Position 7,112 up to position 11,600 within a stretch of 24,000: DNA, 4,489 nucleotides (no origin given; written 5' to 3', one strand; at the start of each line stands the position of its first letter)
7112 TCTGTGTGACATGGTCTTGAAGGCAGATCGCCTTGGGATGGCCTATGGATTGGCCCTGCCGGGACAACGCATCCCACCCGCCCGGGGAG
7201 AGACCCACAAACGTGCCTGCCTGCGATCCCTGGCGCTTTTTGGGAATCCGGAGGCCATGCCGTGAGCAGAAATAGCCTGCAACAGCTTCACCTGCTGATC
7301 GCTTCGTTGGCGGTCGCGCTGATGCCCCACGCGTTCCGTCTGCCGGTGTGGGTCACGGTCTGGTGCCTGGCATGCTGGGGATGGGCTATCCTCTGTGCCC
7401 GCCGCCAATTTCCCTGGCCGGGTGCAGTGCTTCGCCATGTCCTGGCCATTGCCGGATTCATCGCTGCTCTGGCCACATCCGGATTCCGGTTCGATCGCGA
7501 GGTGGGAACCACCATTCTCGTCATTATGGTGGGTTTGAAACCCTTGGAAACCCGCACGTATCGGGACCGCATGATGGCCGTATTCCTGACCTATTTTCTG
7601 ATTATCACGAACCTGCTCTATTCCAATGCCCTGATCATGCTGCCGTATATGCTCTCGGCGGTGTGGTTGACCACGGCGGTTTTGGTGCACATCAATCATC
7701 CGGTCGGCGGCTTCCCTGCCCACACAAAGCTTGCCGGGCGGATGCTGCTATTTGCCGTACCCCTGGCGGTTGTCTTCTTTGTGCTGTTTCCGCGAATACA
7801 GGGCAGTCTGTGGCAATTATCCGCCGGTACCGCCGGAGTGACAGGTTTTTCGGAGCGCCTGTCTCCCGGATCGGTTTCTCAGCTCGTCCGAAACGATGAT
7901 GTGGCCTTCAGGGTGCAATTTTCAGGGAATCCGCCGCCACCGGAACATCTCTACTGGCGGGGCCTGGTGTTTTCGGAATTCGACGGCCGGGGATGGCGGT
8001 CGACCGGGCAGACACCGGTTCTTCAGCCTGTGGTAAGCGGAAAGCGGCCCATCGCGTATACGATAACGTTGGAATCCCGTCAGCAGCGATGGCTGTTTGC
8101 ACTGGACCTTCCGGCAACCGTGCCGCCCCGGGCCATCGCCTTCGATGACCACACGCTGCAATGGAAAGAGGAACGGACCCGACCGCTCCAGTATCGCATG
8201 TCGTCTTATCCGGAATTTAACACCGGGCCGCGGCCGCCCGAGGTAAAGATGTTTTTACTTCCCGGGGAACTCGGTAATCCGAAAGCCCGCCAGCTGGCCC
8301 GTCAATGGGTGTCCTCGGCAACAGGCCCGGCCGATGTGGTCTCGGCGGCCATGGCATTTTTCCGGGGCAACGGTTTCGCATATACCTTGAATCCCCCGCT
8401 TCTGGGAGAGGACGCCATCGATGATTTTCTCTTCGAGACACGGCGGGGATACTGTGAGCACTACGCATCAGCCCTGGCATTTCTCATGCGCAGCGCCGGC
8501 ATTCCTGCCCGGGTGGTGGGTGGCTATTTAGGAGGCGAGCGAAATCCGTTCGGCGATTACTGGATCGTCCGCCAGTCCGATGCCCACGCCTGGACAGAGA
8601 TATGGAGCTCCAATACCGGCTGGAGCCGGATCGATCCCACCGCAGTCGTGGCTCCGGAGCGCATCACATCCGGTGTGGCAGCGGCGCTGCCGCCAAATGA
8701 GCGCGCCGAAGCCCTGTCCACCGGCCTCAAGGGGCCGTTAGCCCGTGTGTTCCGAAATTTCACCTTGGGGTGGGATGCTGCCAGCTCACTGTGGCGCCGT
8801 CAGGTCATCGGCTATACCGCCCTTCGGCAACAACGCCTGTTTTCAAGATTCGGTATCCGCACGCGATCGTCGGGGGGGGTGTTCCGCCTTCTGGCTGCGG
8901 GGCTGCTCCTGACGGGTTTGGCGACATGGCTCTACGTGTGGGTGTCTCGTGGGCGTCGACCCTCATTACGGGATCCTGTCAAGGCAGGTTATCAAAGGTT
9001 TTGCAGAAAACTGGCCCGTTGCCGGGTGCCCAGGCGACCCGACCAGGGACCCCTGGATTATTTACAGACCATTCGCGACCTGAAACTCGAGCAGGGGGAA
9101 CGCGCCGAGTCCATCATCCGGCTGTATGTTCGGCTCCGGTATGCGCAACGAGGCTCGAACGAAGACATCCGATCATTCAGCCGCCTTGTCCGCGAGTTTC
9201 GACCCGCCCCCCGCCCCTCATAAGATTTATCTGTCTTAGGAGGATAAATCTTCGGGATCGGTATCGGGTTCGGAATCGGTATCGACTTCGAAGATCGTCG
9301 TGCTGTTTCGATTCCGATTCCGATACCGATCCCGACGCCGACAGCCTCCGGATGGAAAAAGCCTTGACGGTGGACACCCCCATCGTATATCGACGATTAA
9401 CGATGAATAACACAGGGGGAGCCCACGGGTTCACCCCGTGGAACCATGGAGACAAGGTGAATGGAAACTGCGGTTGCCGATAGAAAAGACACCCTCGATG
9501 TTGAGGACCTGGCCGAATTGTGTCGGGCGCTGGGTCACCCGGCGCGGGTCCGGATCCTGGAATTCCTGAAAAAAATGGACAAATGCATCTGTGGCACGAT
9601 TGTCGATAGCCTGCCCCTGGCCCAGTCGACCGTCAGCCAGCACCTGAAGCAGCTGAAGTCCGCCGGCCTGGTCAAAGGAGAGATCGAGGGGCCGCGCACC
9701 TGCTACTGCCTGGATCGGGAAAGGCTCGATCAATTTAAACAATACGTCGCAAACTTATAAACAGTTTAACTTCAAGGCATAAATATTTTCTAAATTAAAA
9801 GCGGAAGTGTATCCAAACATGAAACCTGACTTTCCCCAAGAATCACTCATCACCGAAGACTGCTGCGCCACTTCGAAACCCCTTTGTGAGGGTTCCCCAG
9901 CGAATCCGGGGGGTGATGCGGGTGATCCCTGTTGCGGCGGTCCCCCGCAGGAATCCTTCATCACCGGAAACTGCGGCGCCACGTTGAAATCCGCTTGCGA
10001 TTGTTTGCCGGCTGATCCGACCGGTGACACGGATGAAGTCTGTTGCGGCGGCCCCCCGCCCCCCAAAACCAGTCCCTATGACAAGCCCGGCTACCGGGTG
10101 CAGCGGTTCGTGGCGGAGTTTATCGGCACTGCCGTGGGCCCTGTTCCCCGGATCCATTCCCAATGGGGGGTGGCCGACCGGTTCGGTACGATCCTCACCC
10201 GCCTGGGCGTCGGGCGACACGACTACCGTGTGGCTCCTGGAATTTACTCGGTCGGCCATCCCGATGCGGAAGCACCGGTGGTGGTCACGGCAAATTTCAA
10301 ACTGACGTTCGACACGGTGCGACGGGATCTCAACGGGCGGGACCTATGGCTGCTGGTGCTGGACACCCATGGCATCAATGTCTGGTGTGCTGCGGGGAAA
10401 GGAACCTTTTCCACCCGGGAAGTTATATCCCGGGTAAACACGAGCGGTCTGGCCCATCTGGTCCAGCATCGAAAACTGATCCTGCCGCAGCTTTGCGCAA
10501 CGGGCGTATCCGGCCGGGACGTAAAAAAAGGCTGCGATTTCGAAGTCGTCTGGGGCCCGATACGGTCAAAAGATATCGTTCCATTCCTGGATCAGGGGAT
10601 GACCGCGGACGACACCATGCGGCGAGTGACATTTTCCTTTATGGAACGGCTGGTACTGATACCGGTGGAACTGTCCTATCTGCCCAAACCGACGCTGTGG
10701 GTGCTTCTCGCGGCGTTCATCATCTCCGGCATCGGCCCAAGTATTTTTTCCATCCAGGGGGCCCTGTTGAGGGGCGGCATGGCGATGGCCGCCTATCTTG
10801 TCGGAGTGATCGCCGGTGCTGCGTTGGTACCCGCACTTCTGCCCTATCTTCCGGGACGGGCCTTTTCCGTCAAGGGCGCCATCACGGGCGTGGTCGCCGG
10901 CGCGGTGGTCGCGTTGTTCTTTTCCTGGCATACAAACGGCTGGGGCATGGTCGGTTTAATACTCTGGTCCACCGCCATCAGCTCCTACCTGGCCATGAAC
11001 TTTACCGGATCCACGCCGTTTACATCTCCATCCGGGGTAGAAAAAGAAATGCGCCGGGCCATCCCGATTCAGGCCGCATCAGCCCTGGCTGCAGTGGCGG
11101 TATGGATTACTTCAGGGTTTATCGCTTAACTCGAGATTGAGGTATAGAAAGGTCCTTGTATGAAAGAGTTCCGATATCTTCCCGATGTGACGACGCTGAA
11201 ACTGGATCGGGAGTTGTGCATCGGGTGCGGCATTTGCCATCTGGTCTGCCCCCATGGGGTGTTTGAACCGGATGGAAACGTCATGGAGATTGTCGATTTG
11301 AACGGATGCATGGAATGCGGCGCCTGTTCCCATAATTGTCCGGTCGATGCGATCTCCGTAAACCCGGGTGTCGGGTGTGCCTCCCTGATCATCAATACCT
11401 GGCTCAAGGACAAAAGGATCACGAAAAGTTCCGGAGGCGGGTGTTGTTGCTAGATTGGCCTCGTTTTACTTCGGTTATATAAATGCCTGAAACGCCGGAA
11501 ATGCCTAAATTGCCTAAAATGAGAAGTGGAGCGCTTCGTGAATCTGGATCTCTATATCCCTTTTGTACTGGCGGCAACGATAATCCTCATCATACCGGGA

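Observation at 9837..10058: Tandemly duplicated 37-aa Cys-rich leader on HgcA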

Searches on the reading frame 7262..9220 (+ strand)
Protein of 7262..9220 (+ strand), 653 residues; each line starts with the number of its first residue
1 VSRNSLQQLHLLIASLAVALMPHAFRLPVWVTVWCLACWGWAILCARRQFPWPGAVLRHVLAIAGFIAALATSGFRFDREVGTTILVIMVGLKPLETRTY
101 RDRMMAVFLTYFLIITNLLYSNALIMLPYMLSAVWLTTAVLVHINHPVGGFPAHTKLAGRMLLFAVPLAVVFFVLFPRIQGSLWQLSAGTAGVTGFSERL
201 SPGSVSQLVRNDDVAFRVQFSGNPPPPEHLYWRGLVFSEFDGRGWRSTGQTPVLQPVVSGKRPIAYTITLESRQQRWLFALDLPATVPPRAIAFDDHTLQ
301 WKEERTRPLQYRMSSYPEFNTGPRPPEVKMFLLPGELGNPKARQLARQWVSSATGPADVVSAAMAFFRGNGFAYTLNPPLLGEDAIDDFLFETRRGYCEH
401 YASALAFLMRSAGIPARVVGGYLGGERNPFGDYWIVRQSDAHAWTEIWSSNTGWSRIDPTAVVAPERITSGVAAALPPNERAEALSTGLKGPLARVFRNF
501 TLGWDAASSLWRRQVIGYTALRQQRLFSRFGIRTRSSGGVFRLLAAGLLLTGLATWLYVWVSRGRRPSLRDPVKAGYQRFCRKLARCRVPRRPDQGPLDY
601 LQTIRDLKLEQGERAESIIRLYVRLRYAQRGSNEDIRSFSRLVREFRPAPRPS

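Call 5: search_protein_families(library=pfam, proteins=[window:7262-9220:+], max_evalue=0.01)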
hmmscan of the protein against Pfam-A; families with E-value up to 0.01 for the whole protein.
window:7262-9220:+ (653 aa): 3 families
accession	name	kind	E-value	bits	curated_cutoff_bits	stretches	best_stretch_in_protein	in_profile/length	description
PF11992.13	TgpA_N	-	1.3e-76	258.2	30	1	11-320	1-331/333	TgpA N-terminal domain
PF01841.26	Transglut_core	-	9.6e-25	87.4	23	1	343-459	1-108/108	Transglutaminase-like superfamily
PF13559.11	DUF4129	-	8.4e-11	42.2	24.8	1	577-641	2-66/69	Domain of unknown function (DUF4129)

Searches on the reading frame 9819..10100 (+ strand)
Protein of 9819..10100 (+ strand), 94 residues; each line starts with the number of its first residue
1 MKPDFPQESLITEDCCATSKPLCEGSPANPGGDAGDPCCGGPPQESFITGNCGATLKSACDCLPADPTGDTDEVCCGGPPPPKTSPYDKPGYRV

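Call 6: search_protein_families(library=ncbifam, proteins=[window:9819-10100:+], max_evalue=0.01)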
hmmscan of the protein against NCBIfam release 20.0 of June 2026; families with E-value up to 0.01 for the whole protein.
window:9819-10100:+ (94 aa): 0 families

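Call 31: find_homologous_proteins(query=window:9819-10094:+, max_evalue=10)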
Query seq(92 aa): 1 candidates shared short words with the query, none scored E <= 10.

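Call 36: search_protein_representatives(protein=window:9819-10100:+)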
Query: 94 residues. Proteins with E-value up to 0.001 (for the whole library): 2; up to 1e-10: 1; up to 1e-30: 1. The best 2 are listed.
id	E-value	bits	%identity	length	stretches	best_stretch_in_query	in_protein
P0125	7.0e-34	132.8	44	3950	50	18-84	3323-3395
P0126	1.6e-05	41.4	73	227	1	65-94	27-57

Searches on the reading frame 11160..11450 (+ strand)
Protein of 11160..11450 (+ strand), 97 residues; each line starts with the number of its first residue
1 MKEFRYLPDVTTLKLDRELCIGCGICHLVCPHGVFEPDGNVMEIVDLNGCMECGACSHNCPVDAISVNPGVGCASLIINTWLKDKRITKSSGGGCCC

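Call 5: search_protein_families(library=pfam, proteins=[window:11160-11450:+], max_evalue=0.01)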
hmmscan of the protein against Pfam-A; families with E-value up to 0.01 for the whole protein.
window:11160-11450:+ (97 aa): 16 families
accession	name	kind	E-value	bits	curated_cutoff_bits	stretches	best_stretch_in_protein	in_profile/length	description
PF00037.32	Fer4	-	1.3e-14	53.7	21.1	2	15-35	3-23/24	4Fe-4S binding domain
PF12838.12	Fer4_7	-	2.4e-12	47.5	27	2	20-64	2-52/52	4Fe-4S dicluster domain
PF12797.12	Fer4_2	-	1e-10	41.3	24.5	2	15-31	5-21/22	4Fe-4S binding domain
PF13237.11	Fer4_10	-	1.1e-09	38.5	25.5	2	14-61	3-53/53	4Fe-4S dicluster domain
PF13187.11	Fer4_9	-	3.1e-09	37.2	27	1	20-65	2-52/52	4Fe-4S dicluster domain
PF12837.12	Fer4_6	-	1.7e-08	34.4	25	1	16-35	5-24/24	4Fe-4S binding domain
PF14697.11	Fer4_21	-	1.9e-08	34.8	35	1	15-66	3-58/59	4Fe-4S dicluster domain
PF13484.11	Fer4_16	-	2.2e-08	35.2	30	2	50-68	2-20/66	4Fe-4S double cluster binding domain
PF13183.11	Fer4_8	-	1.9e-07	32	27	1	47-62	2-17/68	4Fe-4S dicluster domain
PF13534.11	Fer4_17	-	4.9e-07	30.6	22.2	1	18-34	44-60/61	4Fe-4S dicluster domain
PF25160.1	LdpA_Fe-S-bd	-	2.8e-06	27.4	27.6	1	15-35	23-43/49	LdpA Fe-S cluster-binding domain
PF12800.12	Fer4_4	-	1.2e-05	25.6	24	1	18-31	2-15/17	4Fe-4S binding domain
PF13370.11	Fer4_13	-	2.7e-05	25.2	24.5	0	16-38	2-23/58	4Fe-4S single cluster domain of Ferredoxin I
PF17179.9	Fer4_22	-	0.00013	23.2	27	0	14-33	75-94/95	4Fe-4S dicluster domain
PF12798.12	Fer4_3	-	0.00028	21.9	27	1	50-64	1-15/15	4Fe-4S binding domain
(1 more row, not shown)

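Call 6: search_protein_families(library=ncbifam, proteins=[window:11160-11450:+], max_evalue=0.01)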
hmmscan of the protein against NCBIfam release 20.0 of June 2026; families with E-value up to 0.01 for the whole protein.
window:11160-11450:+ (97 aa): 87 families (the best 25 are shown)
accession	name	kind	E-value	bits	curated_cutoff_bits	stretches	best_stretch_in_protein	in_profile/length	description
NF040864.1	HgcB_ferredoxin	equivalog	3e-35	119.9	99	1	5-96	1-92/93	mercury methylation ferredoxin HgcB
NF043039.1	HgcAB_like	equivalog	1.3e-14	54.6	285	1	11-66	293-350/350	HgcAB-like fusion protein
NF040684.1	PorD_Arch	equivalog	1.5e-12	47.4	120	1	15-67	29-81/85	pyruvate synthase subunit PorD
NF040770.1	hetero_SS_HdrA2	exception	4.6e-11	41.6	1100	1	11-67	570-625/777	CoB-CoM heterodisulfide reductase HdrA2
TIGR02179.1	PorD_KorD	subfamily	5.6e-11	42.4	60.05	1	15-67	22-74/78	2-oxoacid:acceptor oxidoreductase, delta subunit, pyruvate/2-ketoisovalerate family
NF038196.1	ferrodoxin_EFR1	subfamily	4e-10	40.2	75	1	14-67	181-231/242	EFR1 family ferrodoxin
NF058577.1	FdxA_fam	equivalog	1.4e-09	38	65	2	48-67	7-26/52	4Fe-4S ferredoxin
NF045874.1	Vhu_polyferre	exception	1.5e-09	37.1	600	1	10-75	188-253/381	F420-non-reducing hydrogenase associated-polyferredoxin VhuB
TIGR02700.1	flavo_MJ0208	hypoth_equivalog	2.5e-09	36.7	251.35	1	13-66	143-195/234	dihydromethanopterin reductase (acceptor)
TIGR02494.1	PFLE_PFLC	subfamily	6.8e-09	35.4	174.35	1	12-95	42-127/293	glycyl-radical enzyme activating protein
NF007203.0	PRK09624.1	equivalog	9.2e-09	35.5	171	1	13-67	46-100/105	pyuvate ferredoxin oxidoreductase subunit delta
TIGR04395.1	cutC_activ_rSAM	equivalog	1.3e-08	34.5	360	1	15-95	51-133/309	choline TMA-lyase-activating enzyme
NF006221.0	PRK08348.1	subfamily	2.6e-08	33.7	124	1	13-69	39-96/136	NADH-plastoquinone oxidoreductase subunit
TIGR02936.1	fdxN_nitrog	equivalog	4.3e-08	33.2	80.55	1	13-36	16-39/91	ferredoxin III, nif-specific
NF042909.1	FMH_DH_FwdF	exception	1.1e-07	31.4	375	2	45-68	222-245/336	tungsten-dependent formylmethanofuran dehydrogenase subunit FwdF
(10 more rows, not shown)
